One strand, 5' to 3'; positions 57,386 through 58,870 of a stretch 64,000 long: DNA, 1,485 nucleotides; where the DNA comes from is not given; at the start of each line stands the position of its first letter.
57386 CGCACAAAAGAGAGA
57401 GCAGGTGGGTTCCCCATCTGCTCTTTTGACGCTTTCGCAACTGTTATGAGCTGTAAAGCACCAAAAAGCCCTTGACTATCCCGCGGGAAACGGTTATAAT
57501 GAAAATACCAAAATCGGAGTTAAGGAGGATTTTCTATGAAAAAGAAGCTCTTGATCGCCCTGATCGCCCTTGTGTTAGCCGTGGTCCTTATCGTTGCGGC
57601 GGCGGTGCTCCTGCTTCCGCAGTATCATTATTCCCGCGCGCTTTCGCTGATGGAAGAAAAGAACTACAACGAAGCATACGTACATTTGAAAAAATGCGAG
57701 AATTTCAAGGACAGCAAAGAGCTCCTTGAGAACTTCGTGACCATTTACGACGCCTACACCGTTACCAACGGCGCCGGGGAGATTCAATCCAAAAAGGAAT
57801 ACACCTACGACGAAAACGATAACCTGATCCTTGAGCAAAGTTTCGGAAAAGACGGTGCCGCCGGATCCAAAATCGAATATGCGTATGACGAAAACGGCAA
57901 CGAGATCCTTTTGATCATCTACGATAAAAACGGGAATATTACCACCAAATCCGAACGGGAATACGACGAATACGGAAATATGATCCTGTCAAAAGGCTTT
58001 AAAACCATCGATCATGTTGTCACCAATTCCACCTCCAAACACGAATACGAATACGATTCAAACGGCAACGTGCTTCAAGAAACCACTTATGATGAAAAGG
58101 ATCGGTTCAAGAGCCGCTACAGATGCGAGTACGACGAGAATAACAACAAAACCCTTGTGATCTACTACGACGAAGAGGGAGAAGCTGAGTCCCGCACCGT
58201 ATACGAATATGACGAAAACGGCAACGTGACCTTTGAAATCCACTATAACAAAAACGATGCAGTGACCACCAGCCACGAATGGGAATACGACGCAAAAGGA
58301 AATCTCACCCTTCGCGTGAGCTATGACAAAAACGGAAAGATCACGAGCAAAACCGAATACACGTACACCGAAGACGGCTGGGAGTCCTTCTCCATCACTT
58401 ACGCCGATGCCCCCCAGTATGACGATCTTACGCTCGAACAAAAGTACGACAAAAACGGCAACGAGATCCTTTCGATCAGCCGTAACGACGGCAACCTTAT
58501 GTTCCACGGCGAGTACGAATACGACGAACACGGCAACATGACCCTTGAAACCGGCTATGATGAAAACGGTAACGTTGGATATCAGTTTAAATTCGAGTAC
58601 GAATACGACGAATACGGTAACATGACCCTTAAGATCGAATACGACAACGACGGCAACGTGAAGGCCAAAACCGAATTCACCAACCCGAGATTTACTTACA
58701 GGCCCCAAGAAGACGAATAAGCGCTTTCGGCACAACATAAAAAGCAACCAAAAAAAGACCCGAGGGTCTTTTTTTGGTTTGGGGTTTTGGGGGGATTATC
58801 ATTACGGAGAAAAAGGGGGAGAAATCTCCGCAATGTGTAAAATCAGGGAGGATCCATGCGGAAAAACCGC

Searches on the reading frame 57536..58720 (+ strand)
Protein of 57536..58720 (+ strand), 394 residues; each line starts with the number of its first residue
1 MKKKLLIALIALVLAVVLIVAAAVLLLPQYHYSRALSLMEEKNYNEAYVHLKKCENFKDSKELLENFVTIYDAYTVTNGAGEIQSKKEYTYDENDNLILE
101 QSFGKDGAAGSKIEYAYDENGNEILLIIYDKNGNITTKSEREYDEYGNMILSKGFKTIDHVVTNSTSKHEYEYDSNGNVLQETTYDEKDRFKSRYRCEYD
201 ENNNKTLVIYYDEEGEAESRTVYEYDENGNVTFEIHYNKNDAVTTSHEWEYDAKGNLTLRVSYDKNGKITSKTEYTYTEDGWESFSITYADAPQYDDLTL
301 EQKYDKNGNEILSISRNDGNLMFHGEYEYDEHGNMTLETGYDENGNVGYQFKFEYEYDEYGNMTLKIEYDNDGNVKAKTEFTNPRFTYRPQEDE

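Call 18: search_protein_families(library=pfam, proteins=[window:57536-58720:+], max_evalue=0.001)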
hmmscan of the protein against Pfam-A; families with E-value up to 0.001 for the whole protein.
window:57536-58720:+ (394 aa): 2 families
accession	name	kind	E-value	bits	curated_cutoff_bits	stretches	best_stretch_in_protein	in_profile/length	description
PF05593.20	RHS_repeat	-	1.9e-17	63.6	22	0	304-339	1-32/38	RHS Repeat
PF22585.3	Sialidase-like_CBM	-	0.00014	22.3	27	0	227-278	39-89/156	Sialidase-like, CBM domain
